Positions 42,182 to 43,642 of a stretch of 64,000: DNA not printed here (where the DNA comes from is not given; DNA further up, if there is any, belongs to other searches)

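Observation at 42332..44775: Tandem paralogous genes fusing a MazF/PemK-like barrel to a Spo0A-C-like DNA-binding domain through acidic linkers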

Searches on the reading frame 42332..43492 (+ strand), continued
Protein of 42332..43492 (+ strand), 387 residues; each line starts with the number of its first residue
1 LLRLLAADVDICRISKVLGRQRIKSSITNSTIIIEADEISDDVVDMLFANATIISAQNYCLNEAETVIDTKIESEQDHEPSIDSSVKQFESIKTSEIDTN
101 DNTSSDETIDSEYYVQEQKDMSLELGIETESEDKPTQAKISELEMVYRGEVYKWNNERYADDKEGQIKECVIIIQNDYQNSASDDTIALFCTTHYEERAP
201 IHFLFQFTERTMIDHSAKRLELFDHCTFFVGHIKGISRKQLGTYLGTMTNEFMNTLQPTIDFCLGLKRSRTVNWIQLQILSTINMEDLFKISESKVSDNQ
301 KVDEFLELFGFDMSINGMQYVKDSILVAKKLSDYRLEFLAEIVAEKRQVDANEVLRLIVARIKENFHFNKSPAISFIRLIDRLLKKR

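Call 60: find_encoding_contigs(protein=P0010, flank=8000, max_places=2)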
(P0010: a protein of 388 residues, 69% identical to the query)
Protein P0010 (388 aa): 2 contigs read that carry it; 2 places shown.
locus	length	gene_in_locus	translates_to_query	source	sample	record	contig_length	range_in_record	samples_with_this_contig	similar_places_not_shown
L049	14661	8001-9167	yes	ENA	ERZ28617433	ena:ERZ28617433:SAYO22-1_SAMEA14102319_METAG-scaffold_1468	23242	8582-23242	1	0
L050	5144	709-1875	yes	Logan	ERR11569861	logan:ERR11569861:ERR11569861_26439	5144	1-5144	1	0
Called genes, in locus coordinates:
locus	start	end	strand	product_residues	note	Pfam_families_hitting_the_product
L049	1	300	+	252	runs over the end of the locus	PF02616:SMC_ScpA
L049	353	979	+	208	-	PF11167:DUF2953 (weak)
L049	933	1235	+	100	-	PF09579:Spore_YtfJ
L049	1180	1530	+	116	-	PF09579:Spore_YtfJ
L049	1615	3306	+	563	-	PF10131:PTPS_related (weak)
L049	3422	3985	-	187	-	PF00246:Peptidase_M14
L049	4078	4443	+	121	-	-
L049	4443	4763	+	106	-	PF03167:UDG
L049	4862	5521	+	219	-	PF20599:DUF6796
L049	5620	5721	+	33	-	-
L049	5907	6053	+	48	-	-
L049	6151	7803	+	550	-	PF00239:Resolvase, PF07508:Recombinase, PF13408:Zn_ribbon_recom (weak)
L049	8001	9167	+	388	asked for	-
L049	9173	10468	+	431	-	PF02452:PemK_toxin (faint)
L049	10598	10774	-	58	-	-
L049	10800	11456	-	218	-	PF01471:PG_binding_1, PF23457:LysM2_NFP (faint), PF01476:LysM, PF00246:Peptidase_M14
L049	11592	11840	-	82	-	PF07875:Coat_F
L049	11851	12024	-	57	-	-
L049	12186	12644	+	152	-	PF01325:Fe_dep_repress, PF02742:Fe_dep_repr_C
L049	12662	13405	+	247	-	PF02463:SMC_N (faint), PF00005:ABC_tran, PF20720:nSTAND3 (faint), PF13304:AAA_21 (faint)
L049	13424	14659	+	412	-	?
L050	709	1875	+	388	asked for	-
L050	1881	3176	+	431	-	PF02452:PemK_toxin (faint)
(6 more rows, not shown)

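Call 79: fold_search(model_id=the predicted structure, library=viral)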
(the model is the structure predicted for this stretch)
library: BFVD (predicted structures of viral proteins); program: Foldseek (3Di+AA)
matches with E <= 10: 130; with E <= 0.001: 3
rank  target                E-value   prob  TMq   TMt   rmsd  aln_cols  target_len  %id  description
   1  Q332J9                3.0e-05  1.00  0.24  0.40  14.7       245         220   15  (no name in the UniProt tables at hand)
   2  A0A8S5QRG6            1.1e-04  1.00  0.21  0.33  27.4       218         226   16  PemK-like protein [Myoviridae sp. ctgXL3]
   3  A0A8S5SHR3            1.3e-04  1.00  0.23  0.37  20.8       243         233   16  PemK-like protein [Phage sp. ctqZP6]
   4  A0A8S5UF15            1.7e-03  0.97  0.16  0.26  14.8       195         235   12  PemK-like protein [Myoviridae sp. ctcyQ27]
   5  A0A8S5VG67            2.9e-03  1.00  0.22  0.45   6.9       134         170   17  PemK-like protein [Podoviridae sp. ct6BA50]
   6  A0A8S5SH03            8.4e-03  1.00  0.23  0.54  10.1       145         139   15  PemK-like protein [Siphoviridae sp. ctBCr48]
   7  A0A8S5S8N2            1.6e-02  1.00  0.22  0.64   6.0       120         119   15  PemK-like protein [Phage sp. ctGns7]
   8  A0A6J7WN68            2.1e-02  1.00  0.14  0.54   4.0        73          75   14  Uncharacterized protein [uncultured Caudovirales phage]
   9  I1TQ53                2.3e-02  0.99  0.12  0.49   3.9        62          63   11  (no name in the UniProt tables at hand)
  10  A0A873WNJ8            7.5e-02  1.00  0.13  0.67   2.7        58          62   21  Uncharacterized protein [Providencia phage PSTCR5]
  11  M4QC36                8.3e-02  1.00  0.13  0.58   2.5        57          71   12  (no name in the UniProt tables at hand)
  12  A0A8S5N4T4            1.1e-01  1.00  0.22  0.48   3.8       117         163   11  Sporulation initiation factor Spo0A C terminal [Podoviridae sp. ctiJY10]
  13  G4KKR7                1.2e-01  0.07  0.09  0.05  23.0       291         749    6  (no name in the UniProt tables at hand)
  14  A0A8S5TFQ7            1.3e-01  0.91  0.18  0.58   6.1       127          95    9  Uncharacterized protein [Siphoviridae sp. ctP0x5]
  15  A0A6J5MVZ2            1.6e-01  0.97  0.13  0.54   4.9        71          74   10  Uncharacterized protein [uncultured Caudovirales phage]
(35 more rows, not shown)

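Call 82: search_dna_similar(query=P0105, collection=phages, mode=protein, max_evalue=0.001, max_rows=25)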
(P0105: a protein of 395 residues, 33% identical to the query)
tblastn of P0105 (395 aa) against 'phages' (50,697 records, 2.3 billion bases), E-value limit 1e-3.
Records with a match: 88; places in all: 88; records where one place covers at least 80% of the query: 0.
Best place of each record, by identity: <60% 88.
By first word of the organism name: Bacteriophage 26; Lactobacillus 23; Enterocloster 6; Faecalibacterium 4; Coprococcus 4; Blautia 3; phage 3; Faecalimonas 2; Enterococcus 2; Listeria 2; and 9 more.
By host as written in the record: - 29; Lactobacillus plantarum 13; Faecalibacterium prausnitzii 4; Coprococcus sp. 4; Blautia sp. 3; Lactobacillus plantarum IMAU10120 3; Lactobacillus brevis 3; Enterocloster bolteae DA473 3; and 18 more.
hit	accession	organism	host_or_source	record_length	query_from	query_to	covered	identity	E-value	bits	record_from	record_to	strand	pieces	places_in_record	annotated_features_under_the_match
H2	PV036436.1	Faecalimonas phage NatCom_26447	Faecalimonas sp.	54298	126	327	51%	29.2%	7e-8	61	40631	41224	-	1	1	MazF-like growth inhibitor | hypothetical protein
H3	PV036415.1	Blautia phage NatCom_2932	Blautia sp.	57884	126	327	51%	29.2%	7e-8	61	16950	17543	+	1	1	MazF-like growth inhibitor | hypothetical protein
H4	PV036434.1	Blautia phage NatCom_24097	Blautia sp.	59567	126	327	51%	29.2%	7e-8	61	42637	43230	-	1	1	MazF-like growth inhibitor | hypothetical protein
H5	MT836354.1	Bacteriophage sp.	human fecal samples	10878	124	270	37%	38.3%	5e-14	80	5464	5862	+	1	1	record has no annotation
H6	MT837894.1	Bacteriophage sp.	human fecal samples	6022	112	255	36%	38.6%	8e-17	88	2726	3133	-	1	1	record has no annotation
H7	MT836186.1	Bacteriophage sp.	human fecal samples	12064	112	245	34%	39.7%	6e-16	86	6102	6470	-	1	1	record has no annotation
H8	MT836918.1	Bacteriophage sp.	human fecal samples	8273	112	243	33%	39.1%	4e-17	89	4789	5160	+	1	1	record has no annotation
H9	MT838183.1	Bacteriophage sp.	human fecal samples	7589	124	244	31%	41.8%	1e-17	91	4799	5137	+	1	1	record has no annotation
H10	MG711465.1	Faecalibacterium phage FP_Brigit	Faecalibacterium prausnitzii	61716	124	261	35%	36.2%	5e-10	67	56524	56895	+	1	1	hypothetical protein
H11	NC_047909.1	Faecalibacterium phage FP_Brigit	Faecalibacterium prausnitzii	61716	124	261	35%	36.2%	5e-10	67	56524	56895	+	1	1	MazF-like growth inhibitor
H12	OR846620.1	Enterococcus phage Efs 1-1-1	Enterococcus faecalis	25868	115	244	33%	38.3%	4e-12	74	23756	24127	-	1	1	record has no annotation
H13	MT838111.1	Bacteriophage sp.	human fecal samples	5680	124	243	30%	41.3%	8e-16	85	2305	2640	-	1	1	record has no annotation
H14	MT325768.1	Psychrobacillus phage Perkons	Psychrobacillus psychrodurans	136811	125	244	30%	41.0%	2e-17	91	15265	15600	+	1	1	type II toxin-antitoxin system PemK/MazF family protein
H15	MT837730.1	Bacteriophage sp.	human fecal samples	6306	111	243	34%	36.6%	5e-16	86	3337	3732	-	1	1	record has no annotation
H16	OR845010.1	Staphylococcus phage SA 1306 Kay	Staphylococcus aureus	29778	125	244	30%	39.7%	2e-14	81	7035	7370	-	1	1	record has no annotation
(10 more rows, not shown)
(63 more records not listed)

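Call 86: get_annotated_region(hit=H2, flank=3000)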
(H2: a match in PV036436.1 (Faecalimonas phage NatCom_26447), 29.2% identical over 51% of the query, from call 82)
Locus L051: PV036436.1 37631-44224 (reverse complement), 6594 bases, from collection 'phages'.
description: Faecalimonas phage NatCom_26447, complete genome.
organism: Faecalimonas phage NatCom_26447 (NCBI taxid 3403528)
taxonomy: Viruses; Duplodnaviria; Heunggongvirae; Uroviricota; Caudoviricetes; Ca. Heliusvirales
host: Faecalimonas sp.; source: human feces; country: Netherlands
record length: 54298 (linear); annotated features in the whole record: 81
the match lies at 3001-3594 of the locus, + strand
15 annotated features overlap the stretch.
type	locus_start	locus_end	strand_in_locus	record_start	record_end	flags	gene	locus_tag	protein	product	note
CDS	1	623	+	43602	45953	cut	-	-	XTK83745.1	DNA helicase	-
CDS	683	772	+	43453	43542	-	-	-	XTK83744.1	hypothetical protein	-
CDS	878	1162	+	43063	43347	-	-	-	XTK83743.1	hypothetical protein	-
CDS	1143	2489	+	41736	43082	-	-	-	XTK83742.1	hypothetical protein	-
CDS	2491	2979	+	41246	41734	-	-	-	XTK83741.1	hypothetical protein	-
CDS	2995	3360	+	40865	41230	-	-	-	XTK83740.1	MazF-like growth inhibitor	-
CDS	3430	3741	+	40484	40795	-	-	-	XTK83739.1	hypothetical protein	-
CDS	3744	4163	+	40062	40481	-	-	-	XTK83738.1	hypothetical protein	-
CDS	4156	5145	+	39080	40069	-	-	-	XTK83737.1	hypothetical protein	-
CDS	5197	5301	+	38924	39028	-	-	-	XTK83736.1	hypothetical protein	-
CDS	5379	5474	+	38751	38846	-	-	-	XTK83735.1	hypothetical protein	-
CDS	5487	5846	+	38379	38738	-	-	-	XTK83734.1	HNH endonuclease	-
CDS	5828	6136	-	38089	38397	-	-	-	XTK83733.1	hypothetical protein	-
CDS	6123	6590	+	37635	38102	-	-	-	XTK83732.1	hypothetical protein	-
CDS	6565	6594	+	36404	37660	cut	-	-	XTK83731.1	DNA methyltransferase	-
